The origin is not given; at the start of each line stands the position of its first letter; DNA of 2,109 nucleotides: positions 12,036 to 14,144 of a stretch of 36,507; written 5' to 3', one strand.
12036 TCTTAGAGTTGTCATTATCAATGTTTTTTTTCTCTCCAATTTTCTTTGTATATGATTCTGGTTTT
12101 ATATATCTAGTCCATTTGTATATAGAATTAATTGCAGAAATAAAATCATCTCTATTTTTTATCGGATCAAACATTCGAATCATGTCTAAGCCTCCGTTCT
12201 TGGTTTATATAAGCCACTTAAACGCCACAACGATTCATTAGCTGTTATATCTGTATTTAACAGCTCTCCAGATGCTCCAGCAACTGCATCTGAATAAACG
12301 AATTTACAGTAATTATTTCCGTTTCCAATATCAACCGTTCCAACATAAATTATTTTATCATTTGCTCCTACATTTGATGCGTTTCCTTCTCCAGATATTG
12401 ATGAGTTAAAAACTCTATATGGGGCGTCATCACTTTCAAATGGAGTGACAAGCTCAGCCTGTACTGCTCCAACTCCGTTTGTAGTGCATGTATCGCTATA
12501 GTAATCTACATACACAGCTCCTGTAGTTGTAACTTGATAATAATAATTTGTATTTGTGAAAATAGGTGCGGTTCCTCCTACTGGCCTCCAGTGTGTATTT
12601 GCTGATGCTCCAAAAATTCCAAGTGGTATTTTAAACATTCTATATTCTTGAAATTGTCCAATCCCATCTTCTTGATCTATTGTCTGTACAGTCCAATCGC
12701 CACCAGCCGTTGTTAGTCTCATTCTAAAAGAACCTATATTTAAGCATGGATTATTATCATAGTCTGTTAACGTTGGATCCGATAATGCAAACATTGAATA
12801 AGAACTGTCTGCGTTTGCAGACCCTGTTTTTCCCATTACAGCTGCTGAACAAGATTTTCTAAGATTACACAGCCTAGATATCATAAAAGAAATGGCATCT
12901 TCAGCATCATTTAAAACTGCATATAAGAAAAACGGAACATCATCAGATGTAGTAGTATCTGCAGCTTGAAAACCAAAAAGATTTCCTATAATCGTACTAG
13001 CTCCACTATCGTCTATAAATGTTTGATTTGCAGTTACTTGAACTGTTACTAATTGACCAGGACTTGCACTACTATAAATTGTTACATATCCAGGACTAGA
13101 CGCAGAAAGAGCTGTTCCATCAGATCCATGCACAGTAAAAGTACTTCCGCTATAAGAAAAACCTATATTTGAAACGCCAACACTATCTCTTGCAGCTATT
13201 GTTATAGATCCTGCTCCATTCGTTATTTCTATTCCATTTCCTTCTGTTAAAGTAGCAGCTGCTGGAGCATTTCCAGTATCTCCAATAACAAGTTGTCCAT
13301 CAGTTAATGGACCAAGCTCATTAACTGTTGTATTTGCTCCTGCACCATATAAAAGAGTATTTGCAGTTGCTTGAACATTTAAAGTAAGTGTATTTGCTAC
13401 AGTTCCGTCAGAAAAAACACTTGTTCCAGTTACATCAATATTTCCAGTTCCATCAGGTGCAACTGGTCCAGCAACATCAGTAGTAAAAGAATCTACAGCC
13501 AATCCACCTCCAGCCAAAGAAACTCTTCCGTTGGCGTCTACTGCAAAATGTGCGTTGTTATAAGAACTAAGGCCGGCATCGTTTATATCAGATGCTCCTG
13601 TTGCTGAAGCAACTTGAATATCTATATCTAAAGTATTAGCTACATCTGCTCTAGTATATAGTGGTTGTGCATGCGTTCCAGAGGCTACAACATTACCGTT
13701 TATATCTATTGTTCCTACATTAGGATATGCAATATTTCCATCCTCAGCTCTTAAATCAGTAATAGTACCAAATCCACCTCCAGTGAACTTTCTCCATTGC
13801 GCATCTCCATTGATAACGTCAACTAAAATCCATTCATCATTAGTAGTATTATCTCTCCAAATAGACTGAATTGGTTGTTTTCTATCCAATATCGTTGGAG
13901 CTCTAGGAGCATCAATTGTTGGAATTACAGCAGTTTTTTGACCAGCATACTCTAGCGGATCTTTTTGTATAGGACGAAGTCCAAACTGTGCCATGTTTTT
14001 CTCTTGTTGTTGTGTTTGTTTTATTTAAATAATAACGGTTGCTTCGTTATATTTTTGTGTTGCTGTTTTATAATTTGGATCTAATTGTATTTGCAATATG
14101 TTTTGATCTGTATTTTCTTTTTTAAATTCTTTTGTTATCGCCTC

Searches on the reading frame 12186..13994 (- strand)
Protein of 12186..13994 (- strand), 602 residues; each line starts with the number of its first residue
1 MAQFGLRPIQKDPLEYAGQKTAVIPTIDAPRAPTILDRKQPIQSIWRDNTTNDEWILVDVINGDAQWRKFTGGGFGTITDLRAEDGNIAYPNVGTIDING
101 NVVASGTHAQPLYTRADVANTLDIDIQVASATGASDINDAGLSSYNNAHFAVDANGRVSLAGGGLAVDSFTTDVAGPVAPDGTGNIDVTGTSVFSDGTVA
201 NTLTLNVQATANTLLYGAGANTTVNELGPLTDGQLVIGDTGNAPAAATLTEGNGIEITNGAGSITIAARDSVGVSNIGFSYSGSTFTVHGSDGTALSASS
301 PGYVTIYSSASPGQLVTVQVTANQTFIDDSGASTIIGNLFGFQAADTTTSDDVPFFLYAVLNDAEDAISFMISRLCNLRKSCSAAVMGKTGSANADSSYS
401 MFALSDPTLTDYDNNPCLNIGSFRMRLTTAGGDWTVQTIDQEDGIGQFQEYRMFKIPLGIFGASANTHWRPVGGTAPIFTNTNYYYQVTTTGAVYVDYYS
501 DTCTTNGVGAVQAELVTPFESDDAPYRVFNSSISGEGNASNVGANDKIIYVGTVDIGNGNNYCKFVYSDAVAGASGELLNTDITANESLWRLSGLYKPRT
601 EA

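Call 64: search_protein_families(library=phrogs, proteins=[window:12186-13994:-], max_evalue=0.001)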
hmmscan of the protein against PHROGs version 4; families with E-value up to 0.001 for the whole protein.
window:12186-13994:- (602 aa): 1 family
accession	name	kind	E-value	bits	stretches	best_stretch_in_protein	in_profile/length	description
phrog_31660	-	tail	2.8e-07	31.5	1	230-301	79-151/182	tail fiber protein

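Call 104: search_protein_families(library=pfam, proteins=[window:12186-13994:-], max_evalue=0.01)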
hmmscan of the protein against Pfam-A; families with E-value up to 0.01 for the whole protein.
window:12186-13994:- (602 aa): 0 families
